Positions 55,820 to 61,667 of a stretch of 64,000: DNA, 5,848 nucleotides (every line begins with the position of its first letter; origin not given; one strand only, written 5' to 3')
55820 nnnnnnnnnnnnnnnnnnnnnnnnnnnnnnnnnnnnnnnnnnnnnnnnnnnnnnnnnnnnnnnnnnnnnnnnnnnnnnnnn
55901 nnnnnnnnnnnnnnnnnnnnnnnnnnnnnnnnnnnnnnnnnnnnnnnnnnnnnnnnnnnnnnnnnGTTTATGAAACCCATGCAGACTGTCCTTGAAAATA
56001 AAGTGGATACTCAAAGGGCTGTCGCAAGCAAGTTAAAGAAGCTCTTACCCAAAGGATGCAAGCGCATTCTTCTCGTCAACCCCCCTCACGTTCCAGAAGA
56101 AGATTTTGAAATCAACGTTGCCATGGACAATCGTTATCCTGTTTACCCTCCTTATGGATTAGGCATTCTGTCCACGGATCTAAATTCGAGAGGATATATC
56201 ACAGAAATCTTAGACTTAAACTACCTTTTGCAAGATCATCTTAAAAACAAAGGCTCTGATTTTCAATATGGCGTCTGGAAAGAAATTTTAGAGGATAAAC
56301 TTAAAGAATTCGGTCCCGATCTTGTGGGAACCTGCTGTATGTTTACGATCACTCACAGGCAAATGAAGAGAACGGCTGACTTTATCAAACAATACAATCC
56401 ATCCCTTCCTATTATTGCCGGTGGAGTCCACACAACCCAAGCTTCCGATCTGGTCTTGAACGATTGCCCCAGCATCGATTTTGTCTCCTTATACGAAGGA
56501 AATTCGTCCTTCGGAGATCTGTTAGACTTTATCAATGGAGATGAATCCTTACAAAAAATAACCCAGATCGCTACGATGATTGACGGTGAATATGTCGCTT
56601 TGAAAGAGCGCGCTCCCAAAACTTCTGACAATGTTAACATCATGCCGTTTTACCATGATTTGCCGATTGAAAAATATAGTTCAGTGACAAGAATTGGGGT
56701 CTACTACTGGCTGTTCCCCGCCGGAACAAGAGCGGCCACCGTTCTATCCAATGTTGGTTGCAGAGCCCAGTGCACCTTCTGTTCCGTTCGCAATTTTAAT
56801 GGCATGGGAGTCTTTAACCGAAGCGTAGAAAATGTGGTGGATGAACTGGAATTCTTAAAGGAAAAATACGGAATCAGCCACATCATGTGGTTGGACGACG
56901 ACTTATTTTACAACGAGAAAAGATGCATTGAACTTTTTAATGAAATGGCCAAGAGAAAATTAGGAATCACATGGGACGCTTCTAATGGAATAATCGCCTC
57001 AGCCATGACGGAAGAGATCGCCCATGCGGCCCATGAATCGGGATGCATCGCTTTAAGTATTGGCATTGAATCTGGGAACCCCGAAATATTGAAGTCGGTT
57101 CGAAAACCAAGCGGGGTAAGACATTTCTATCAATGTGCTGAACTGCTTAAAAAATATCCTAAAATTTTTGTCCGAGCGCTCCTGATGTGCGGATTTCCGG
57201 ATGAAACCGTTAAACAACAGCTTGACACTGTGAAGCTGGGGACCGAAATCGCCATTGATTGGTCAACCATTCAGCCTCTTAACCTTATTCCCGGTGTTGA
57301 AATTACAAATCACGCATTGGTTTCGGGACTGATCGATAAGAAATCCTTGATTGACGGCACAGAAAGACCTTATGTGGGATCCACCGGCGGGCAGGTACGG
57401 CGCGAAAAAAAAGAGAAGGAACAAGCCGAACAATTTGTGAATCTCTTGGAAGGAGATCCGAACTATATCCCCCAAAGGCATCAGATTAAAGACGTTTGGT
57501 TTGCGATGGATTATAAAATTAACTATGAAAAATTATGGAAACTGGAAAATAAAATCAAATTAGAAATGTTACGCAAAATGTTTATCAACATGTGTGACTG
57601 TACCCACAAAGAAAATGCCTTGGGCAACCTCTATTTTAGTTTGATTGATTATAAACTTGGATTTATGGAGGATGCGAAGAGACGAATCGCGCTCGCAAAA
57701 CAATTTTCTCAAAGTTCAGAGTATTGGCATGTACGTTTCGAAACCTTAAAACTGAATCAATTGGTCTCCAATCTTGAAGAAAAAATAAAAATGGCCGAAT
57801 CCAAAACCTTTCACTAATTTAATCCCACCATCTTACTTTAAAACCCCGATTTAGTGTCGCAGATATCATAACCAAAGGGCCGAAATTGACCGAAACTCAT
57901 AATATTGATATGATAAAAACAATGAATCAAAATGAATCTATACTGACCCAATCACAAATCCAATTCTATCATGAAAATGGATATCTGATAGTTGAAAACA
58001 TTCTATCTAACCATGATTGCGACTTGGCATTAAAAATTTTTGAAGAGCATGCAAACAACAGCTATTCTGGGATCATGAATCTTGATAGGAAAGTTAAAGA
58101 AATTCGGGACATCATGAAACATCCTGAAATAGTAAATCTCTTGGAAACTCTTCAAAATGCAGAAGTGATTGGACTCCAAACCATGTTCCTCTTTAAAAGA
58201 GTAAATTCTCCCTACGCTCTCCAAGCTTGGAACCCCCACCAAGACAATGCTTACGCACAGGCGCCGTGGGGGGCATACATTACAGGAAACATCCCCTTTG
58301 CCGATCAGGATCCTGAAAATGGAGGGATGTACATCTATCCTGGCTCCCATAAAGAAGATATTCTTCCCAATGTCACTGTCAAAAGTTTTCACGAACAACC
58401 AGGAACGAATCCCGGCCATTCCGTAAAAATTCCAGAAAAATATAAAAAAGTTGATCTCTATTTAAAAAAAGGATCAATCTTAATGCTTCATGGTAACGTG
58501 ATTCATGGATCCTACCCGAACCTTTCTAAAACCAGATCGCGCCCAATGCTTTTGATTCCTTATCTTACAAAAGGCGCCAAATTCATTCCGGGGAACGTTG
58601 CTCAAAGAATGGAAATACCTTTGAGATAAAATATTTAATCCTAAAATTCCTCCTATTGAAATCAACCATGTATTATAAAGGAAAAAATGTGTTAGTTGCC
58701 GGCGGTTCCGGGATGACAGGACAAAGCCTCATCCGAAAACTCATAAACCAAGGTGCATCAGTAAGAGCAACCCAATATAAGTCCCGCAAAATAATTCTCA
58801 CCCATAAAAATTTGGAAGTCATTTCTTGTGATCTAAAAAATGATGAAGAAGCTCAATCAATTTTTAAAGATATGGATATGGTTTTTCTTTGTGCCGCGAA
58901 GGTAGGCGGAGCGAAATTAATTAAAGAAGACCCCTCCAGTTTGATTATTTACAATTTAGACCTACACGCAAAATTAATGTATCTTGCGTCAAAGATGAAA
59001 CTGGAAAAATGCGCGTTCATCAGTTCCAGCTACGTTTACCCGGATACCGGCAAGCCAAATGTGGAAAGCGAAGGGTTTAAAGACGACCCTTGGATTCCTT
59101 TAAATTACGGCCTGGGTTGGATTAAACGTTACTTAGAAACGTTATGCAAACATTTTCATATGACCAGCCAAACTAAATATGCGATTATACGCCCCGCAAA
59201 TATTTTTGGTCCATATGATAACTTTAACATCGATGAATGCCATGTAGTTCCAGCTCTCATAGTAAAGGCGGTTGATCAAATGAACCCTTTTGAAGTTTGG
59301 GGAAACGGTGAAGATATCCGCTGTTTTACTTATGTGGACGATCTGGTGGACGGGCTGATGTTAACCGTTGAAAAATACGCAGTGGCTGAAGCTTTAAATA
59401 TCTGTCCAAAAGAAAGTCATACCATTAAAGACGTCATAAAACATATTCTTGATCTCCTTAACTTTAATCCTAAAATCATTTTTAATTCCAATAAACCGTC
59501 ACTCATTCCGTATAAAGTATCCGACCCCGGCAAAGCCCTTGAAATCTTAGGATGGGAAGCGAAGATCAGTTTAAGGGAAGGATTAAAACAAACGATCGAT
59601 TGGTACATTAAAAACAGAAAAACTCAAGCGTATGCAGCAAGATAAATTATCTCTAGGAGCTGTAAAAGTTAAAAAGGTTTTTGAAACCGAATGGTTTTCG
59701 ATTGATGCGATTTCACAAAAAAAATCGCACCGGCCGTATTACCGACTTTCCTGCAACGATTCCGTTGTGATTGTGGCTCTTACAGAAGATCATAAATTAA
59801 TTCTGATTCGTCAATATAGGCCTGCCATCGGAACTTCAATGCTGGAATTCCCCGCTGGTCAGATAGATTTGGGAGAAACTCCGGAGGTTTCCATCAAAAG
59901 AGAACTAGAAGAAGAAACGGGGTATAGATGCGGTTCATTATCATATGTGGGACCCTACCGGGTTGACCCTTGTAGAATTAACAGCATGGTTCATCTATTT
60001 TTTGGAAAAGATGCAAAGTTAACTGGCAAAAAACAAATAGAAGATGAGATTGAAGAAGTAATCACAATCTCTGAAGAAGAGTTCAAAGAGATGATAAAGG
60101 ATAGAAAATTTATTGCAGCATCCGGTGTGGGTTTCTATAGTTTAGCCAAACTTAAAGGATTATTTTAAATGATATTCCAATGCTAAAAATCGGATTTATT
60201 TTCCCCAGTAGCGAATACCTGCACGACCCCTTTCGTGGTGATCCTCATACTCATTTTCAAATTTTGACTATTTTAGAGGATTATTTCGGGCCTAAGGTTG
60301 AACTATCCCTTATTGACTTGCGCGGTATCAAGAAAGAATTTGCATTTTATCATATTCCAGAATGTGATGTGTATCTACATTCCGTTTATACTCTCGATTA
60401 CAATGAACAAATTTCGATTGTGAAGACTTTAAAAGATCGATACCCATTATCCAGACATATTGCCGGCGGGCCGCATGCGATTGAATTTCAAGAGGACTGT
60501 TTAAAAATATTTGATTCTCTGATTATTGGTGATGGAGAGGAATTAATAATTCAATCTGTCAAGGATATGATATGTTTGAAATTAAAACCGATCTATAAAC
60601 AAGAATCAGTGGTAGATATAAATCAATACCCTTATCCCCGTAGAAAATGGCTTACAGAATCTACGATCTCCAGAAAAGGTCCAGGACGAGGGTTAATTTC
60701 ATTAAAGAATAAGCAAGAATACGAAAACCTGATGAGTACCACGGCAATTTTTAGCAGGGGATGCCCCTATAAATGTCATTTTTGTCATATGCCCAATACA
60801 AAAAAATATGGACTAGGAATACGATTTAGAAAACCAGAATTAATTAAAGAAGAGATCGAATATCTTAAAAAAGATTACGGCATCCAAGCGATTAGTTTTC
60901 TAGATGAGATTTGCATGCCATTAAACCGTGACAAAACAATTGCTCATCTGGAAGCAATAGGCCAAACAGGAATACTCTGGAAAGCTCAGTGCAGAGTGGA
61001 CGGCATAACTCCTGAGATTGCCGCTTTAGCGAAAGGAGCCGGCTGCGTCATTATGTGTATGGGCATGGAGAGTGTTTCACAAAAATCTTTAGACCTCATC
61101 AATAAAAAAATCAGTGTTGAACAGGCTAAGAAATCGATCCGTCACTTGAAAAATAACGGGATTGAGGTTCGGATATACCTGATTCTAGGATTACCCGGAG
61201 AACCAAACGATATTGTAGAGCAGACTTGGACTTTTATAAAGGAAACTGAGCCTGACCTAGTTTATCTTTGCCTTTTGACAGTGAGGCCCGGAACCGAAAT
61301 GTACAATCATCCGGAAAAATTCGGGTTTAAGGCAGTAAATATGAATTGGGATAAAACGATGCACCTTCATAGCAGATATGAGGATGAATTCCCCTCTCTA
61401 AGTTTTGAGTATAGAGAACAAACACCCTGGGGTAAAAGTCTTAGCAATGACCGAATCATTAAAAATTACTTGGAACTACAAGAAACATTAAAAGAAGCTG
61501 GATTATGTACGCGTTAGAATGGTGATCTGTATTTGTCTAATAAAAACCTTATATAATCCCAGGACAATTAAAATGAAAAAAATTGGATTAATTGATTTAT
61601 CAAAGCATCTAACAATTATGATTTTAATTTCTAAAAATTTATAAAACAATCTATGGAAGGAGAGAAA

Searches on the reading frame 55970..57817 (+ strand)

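Call 8: search_protein_families(library=pfam, proteins=[window:55970-57817:+])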
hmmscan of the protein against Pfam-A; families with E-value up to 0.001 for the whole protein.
window:55970-57817:+ (615 aa): 2 families
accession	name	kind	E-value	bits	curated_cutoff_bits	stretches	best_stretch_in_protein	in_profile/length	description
PF04055.27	Radical_SAM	-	5.9e-19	69.3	29.5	1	262-416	5-161/166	Radical SAM superfamily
PF02310.24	B12-binding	-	8.6e-14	51.8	32.1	1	50-184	3-120/121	B12 binding domain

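Call 21: search_protein_families(library=ncbifam, proteins=[window:55970-57817:+], max_evalue=0.001)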
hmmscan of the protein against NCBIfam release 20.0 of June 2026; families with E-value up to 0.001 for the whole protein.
window:55970-57817:+ (615 aa): 27 families (the best 25 are shown)
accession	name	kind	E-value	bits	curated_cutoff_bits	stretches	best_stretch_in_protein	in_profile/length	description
NF038361.1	rSAM_Sden_1168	equivalog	1.6e-48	165.7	575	1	57-456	81-480/560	Sden_1168 family B12-binding radical SAM P-methyltransferase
TIGR04479.1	bcpD_PhpK_rSAM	subfamily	3e-30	105.1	600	1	100-426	95-408/504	PhpK family radical SAM P-methyltransferase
TIGR02026.1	BchE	equivalog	4e-27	95.2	481.35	1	102-423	50-361/497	magnesium-protoporphyrin IX monomethyl ester anaerobic oxidative cyclase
NF050148.1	rSAM_ApyD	equivalog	7.4e-27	94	750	1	57-423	21-362/645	RiPP biosynthesis radical SAM protein ApyD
TIGR03471.1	HpnJ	equivalog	7e-26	91.1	577.6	1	131-461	83-399/472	hopanoid biosynthesis associated radical SAM protein HpnJ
TIGR04385.1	B12_rSAM_cofa1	equivalog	1e-21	77.7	450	1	58-416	18-353/438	B12 lower ligand biosynthesis radical SAM protein BzaD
TIGR04072.2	rSAM_ladder_B12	equivalog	2.4e-21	75.9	360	1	256-459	181-382/443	lipid biosynthesis B12-binding/radical SAM protein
TIGR03975.1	rSAM_ocin_1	subfamily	4.7e-16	58.4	281.85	1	109-413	122-416/606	RiPP maturation radical SAM C-methyltransferase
TIGR04014.1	B12_SAM_MJ_0865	equivalog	8.7e-16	57.7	360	1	124-450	46-359/434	methyl-coenzyme M reductase glutamine C-methyltransferase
TIGR00089.1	TIGR00089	subfamily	2.2e-13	49.8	251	1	261-432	146-323/429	MiaB/RimO family radical SAM methylthiotransferase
NF033070.1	rSAM_AprD4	equivalog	3.4e-13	49.3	500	1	224-456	163-397/456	AprD4 family radical SAM diol-dehydratase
TIGR04013.1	B12_SAM_MJ_1487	hypoth_equivalog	1.1e-11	44.3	251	1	121-297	45-193/382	TIGR04013 family B12-binding domain/radical SAM domain-containing protein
NF033712.0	B12_rSAM_KedN5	subfamily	3e-11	42.3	700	1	75-306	21-245/624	KedN5 family methylcobalamin-dependent radical SAM C-methyltransferase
TIGR04428.1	B12_rSAM_trp_MT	equivalog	2.6e-10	39.3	500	1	56-421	11-392/558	tryptophan 2-C-methyltransferase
TIGR01125.1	TIGR01125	equivalog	6.4e-10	38.7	356.95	1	262-416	144-305/432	30S ribosomal protein S12 methylthiotransferase RimO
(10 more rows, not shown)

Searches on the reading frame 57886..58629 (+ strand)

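Call 8: search_protein_families(library=pfam, proteins=[window:57886-58629:+])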
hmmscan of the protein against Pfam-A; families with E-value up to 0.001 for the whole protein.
window:57886-58629:+ (247 aa): 1 family
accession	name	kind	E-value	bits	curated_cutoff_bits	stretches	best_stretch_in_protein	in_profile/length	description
PF05721.19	PhyH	-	8.1e-22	79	22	1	28-219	1-211/213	Phytanoyl-CoA dioxygenase (PhyH)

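Call 69: search_protein_families(library=ncbifam, proteins=[window:57886-58629:+], max_evalue=0.01)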
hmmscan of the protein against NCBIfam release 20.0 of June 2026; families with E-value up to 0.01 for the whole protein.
window:57886-58629:+ (247 aa): 4 families
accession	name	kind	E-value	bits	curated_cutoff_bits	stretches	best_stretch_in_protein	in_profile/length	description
TIGR01762.1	chlorin-enz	subfamily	7.8e-07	28.7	226.3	0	47-157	35-159/288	chlorinating enzyme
TIGR02408.1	ectoine_ThpD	equivalog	1.9e-05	24.2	336.5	0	15-47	12-44/277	ectoine hydroxylase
NF045813.1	DxPntBtaHylase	equivalog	2.4e-05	23.8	550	1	115-216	133-235/285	1-deoxypentalenic acid 11-beta-hydroxylase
NF052437.1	MPhHdxlPhnYGIM8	equivalog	0.0092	15.4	500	0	95-160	93-158/260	methylphosphonate hydroxylase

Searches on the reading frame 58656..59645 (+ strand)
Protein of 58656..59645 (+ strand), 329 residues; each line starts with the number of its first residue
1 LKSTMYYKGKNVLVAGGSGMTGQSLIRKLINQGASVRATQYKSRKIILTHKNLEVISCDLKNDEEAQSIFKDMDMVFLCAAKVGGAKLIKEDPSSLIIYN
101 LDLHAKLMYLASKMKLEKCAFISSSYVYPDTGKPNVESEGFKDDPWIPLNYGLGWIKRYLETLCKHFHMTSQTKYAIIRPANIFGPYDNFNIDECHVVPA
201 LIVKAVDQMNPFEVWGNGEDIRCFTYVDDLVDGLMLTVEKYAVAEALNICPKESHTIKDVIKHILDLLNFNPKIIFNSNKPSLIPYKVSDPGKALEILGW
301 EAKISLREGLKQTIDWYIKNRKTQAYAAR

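Call 8: search_protein_families(library=pfam, proteins=[window:58656-59645:+])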
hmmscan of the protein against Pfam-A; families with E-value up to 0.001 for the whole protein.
window:58656-59645:+ (329 aa): 8 families
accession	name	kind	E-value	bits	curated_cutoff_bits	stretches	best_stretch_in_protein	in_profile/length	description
PF01370.27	Epimerase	-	1.1e-38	133.5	20.9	1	12-249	1-239/240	NAD dependent epimerase/dehydratase family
PF16363.11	GDP_Man_Dehyd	-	1.9e-19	70.8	27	1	13-313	1-332/332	GDP-mannose 4,6 dehydratase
PF13460.12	NAD_binding_10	-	3e-10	40.7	27.2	1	16-182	1-145/184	NAD(P)H-binding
PF05368.20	NmrA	-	3.7e-07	30.5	27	1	10-81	3-78/298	NmrA-like family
PF01073.25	3Beta_HSD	-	1.7e-06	27.8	22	1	13-192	1-190/280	3-beta hydroxysteroid dehydrogenase/isomerase family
PF07993.18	NAD_binding_4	-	5.1e-06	26.3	20.1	1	42-209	59-233/258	Male sterility protein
PF04321.23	RmlD_sub_bind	-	4e-05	23.3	27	1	11-189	2-157/287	RmlD substrate binding domain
PF01118.30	Semialdhyde_dh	-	0.00038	21.3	26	1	11-82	1-76/121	Semialdehyde dehydrogenase, NAD binding domain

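Call 69: search_protein_families(library=ncbifam, proteins=[window:58656-59645:+], max_evalue=0.01)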
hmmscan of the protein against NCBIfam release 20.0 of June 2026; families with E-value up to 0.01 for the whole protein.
window:58656-59645:+ (329 aa): 38 families (the best 25 are shown)
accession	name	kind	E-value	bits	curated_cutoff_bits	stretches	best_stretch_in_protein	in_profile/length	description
NF047922.1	GDPFucSynFcl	equivalog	1.9e-46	158.9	500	1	9-322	2-306/308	GDP-L-fucose synthase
TIGR01181.1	dTDP_gluc_dehyt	equivalog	1.4e-28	100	365.1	1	12-322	2-316/321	dTDP-glucose 4,6-dehydratase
TIGR04180.1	EDH_00030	hypoth_equivalog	3.4e-19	69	475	1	12-301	1-293/297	NAD-dependent 4,6-dehydratase LegB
TIGR01179.1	galE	equivalog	4.2e-18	65.2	262.3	1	11-322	1-330/332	UDP-glucose 4-epimerase GalE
NF008872.0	PRK11908.1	equivalog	1.8e-13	50.3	294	1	10-273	2-276/349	bifunctional UDP-4-keto-pentose/UDP-xylose synthase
NF007490.0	PRK10084.1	subfamily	2.7e-13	49.7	649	1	178-322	192-339/361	dTDP-glucose 4,6-dehydratase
NF007582.0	PRK10217.1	equivalog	6.4e-13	48.5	698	1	177-321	184-335/355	dTDP-glucose 4,6-dehydratase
TIGR02197.1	heptose_epim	equivalog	1.6e-12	47.2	274.6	1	12-319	1-315/316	ADP-glyceromanno-heptose 6-epimerase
TIGR03466.1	HpnA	hypoth_equivalog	2e-12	46.6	367.65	1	11-128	2-117/327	hopanoid-associated sugar epimerase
NF011728.1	PRK15181.1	equivalog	2.5e-10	39.9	760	1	55-323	73-343/348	Vi polysaccharide biosynthesis UDP-N-acetylglucosaminuronic acid C-4 epimerase TviC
TIGR02622.1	CDP_4_6_dhtase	equivalog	1.1e-09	37.9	278.45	1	158-321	167-334/352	CDP-glucose 4,6-dehydratase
NF042422.1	oxyalk_red_OleD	equivalog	6.3e-09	35.6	580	1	11-266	2-248/329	2-alkyl-3-oxoalkanoate reductase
NF005998.1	PRK08125.1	equivalog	1.1e-08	33.9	777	1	7-272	313-589/649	bifunctional UDP-4-amino-4-deoxy-L-arabinose formyltransferase/UDP-glucuronic acid oxidase ArnA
NF052578.1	StrlDmthSdmBMthl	equivalog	3.3e-08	33.6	600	1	12-268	3-245/328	sterol demethylase protein SdmB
NF042423.1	oxyalk_red_Shew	equivalog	6.6e-08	32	580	1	8-230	7-213/331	2-alkyl-3-oxoalkanoate reductase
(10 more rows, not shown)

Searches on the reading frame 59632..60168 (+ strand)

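Call 8: search_protein_families(library=pfam, proteins=[window:59632-60168:+])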
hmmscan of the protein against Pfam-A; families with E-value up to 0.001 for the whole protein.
window:59632-60168:+ (178 aa): 1 family
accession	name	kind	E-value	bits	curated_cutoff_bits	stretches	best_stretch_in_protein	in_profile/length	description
PF00293.34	NUDIX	-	1.5e-18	67.6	21.1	1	44-161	5-131/134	NUDIX domain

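Call 69: search_protein_families(library=ncbifam, proteins=[window:59632-60168:+], max_evalue=0.01)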
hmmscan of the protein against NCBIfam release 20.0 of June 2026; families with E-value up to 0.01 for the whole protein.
window:59632-60168:+ (178 aa): 18 families
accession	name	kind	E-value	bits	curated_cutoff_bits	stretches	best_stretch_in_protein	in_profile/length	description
NF008736.0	PRK11762.1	equivalog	2.1e-18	66.5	169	1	12-165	12-170/186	ADP compounds hydrolase NudE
TIGR02705.1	nudix_YtkD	equivalog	6.1e-11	42.1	154.4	1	70-160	46-134/156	RNA deprotection pyrophosphohydrolase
TIGR00052.1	TIGR00052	subfamily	6.3e-11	42.2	79.55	1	24-166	29-180/188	nudix-type nucleoside diphosphatase, YffH/AdpP family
TIGR00586.1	mutt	equivalog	6.9e-09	35.8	97.9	1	53-101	16-64/129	8-oxo-dGTP diphosphatase MutT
NF008044.0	PRK10776.1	equivalog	1.6e-08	34.5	148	1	53-105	15-67/130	8-oxo-dGTP diphosphatase MutT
NF011585.0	PRK15009.1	equivalog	8.1e-08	32.2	234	1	41-158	45-170/191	GDP-mannose pyrophosphatase NudK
NF001299.0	PRK00241.1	equivalog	5.1e-07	29.4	158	1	28-107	123-197/263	NAD(+) diphosphatase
NF041652.1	Nud_hyd_Dein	equivalog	5.8e-06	26.6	200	1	47-159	18-135/152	Nudix hydrolase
NF006530.0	PRK08999.1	equivalog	6.1e-06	25.5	245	1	47-99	10-63/315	Nudix family hydrolase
NF007834.0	PRK10546.1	equivalog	9.3e-06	25.5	156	1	45-113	6-74/135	pyrimidine (deoxy)nucleoside triphosphate diphosphatase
NF001935.0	PRK00714.1-2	equivalog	5e-05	22.9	259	1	66-108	28-70/183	RNA pyrophosphohydrolase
NF001938.0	PRK00714.1-5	equivalog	0.00021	20.7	116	1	44-100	15-76/172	RNA pyrophosphohydrolase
NF001936.0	PRK00714.1-3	equivalog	0.00024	21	118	1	68-98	34-64/155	RNA pyrophosphohydrolase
NF001937.0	PRK00714.1-4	equivalog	0.00029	20.5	139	1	45-106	11-68/161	RNA pyrophosphohydrolase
NF008003.0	PRK10729.1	equivalog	0.0013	18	248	1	57-143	73-166/210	ADP-ribose diphosphatase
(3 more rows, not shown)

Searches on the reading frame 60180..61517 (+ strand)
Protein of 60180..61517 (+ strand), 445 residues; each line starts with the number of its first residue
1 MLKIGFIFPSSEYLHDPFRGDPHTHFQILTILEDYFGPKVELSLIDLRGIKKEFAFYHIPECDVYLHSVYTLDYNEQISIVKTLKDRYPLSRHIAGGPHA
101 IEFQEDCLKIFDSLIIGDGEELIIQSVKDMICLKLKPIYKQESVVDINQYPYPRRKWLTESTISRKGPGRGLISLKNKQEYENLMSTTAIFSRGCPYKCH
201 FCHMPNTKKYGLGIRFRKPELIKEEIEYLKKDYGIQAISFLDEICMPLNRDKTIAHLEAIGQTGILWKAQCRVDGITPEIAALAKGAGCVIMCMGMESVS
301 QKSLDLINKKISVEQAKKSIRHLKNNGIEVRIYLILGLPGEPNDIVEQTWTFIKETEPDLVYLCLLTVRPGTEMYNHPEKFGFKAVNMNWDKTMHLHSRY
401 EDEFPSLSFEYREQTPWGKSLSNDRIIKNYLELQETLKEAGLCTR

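Call 8: search_protein_families(library=pfam, proteins=[window:60180-61517:+])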
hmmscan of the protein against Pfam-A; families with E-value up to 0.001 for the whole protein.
window:60180-61517:+ (445 aa): 3 families
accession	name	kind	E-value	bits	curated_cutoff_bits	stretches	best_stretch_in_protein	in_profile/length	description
PF04055.27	Radical_SAM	-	1.5e-21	77.8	29.5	1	190-349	2-162/166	Radical SAM superfamily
PF02310.24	B12-binding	-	0.0001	22.5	32.1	0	62-121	52-115/121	B12 binding domain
PF13353.11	Fer4_12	-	0.00014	22.6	22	0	189-241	9-59/137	4Fe-4S single cluster domain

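Call 21: search_protein_families(library=ncbifam, proteins=[window:60180-61517:+], max_evalue=0.001)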
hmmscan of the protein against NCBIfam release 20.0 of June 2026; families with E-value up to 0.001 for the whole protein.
window:60180-61517:+ (445 aa): 34 families (the best 25 are shown)
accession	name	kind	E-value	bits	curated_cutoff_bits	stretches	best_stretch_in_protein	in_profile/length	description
TIGR04479.1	bcpD_PhpK_rSAM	subfamily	3.8e-33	114.6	600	1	191-395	246-449/504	PhpK family radical SAM P-methyltransferase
TIGR02026.1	BchE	equivalog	6.1e-29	101.2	481.35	1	65-377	67-386/497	magnesium-protoporphyrin IX monomethyl ester anaerobic oxidative cyclase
TIGR03471.1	HpnJ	equivalog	2.8e-28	99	577.6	1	192-387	203-396/472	hopanoid biosynthesis associated radical SAM protein HpnJ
TIGR04385.1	B12_rSAM_cofa1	equivalog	1.2e-24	87.3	450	1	188-354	196-362/438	B12 lower ligand biosynthesis radical SAM protein BzaD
TIGR04013.1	B12_SAM_MJ_1487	hypoth_equivalog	2.4e-24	85.9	251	2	61-231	42-194/382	TIGR04013 family B12-binding domain/radical SAM domain-containing protein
NF050148.1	rSAM_ApyD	equivalog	2.1e-21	76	750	1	192-377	205-392/645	RiPP biosynthesis radical SAM protein ApyD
TIGR04072.2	rSAM_ladder_B12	equivalog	7.1e-19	67.7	360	1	192-377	186-371/443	lipid biosynthesis B12-binding/radical SAM protein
NF033070.1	rSAM_AprD4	equivalog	6.5e-17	61.6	500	1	188-376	198-388/456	AprD4 family radical SAM diol-dehydratase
TIGR04367.1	HpnR_B12_rSAM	equivalog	1.1e-16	60.5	650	1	42-376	39-371/490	hopanoid C-3 methylase HpnR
TIGR04295.1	B12_rSAM_oligo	hypoth_equivalog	9.9e-16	57.4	400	1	93-316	104-323/422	TIGR04295 family B12-binding domain-containing radical SAM protein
TIGR04014.1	B12_SAM_MJ_0865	equivalog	7.6e-15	54.6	360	1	193-376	167-356/434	methyl-coenzyme M reductase glutamine C-methyltransferase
NF038361.1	rSAM_Sden_1168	equivalog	7.4e-12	44.6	575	1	191-377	287-472/560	Sden_1168 family B12-binding radical SAM P-methyltransferase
TIGR00089.1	TIGR00089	subfamily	3.4e-10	39.3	251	1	180-381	135-343/429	MiaB/RimO family radical SAM methylthiotransferase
TIGR01212.1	TIGR01212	equivalog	2.2e-09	36.9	180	1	290-386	139-235/302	tRNA modification radical SAM protein MnmL/YtqA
NF045585.1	rSAM_slr0320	equivalog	1.5e-08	33.6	775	1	192-356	241-409/511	photosystem II high light acclimation radical SAM protein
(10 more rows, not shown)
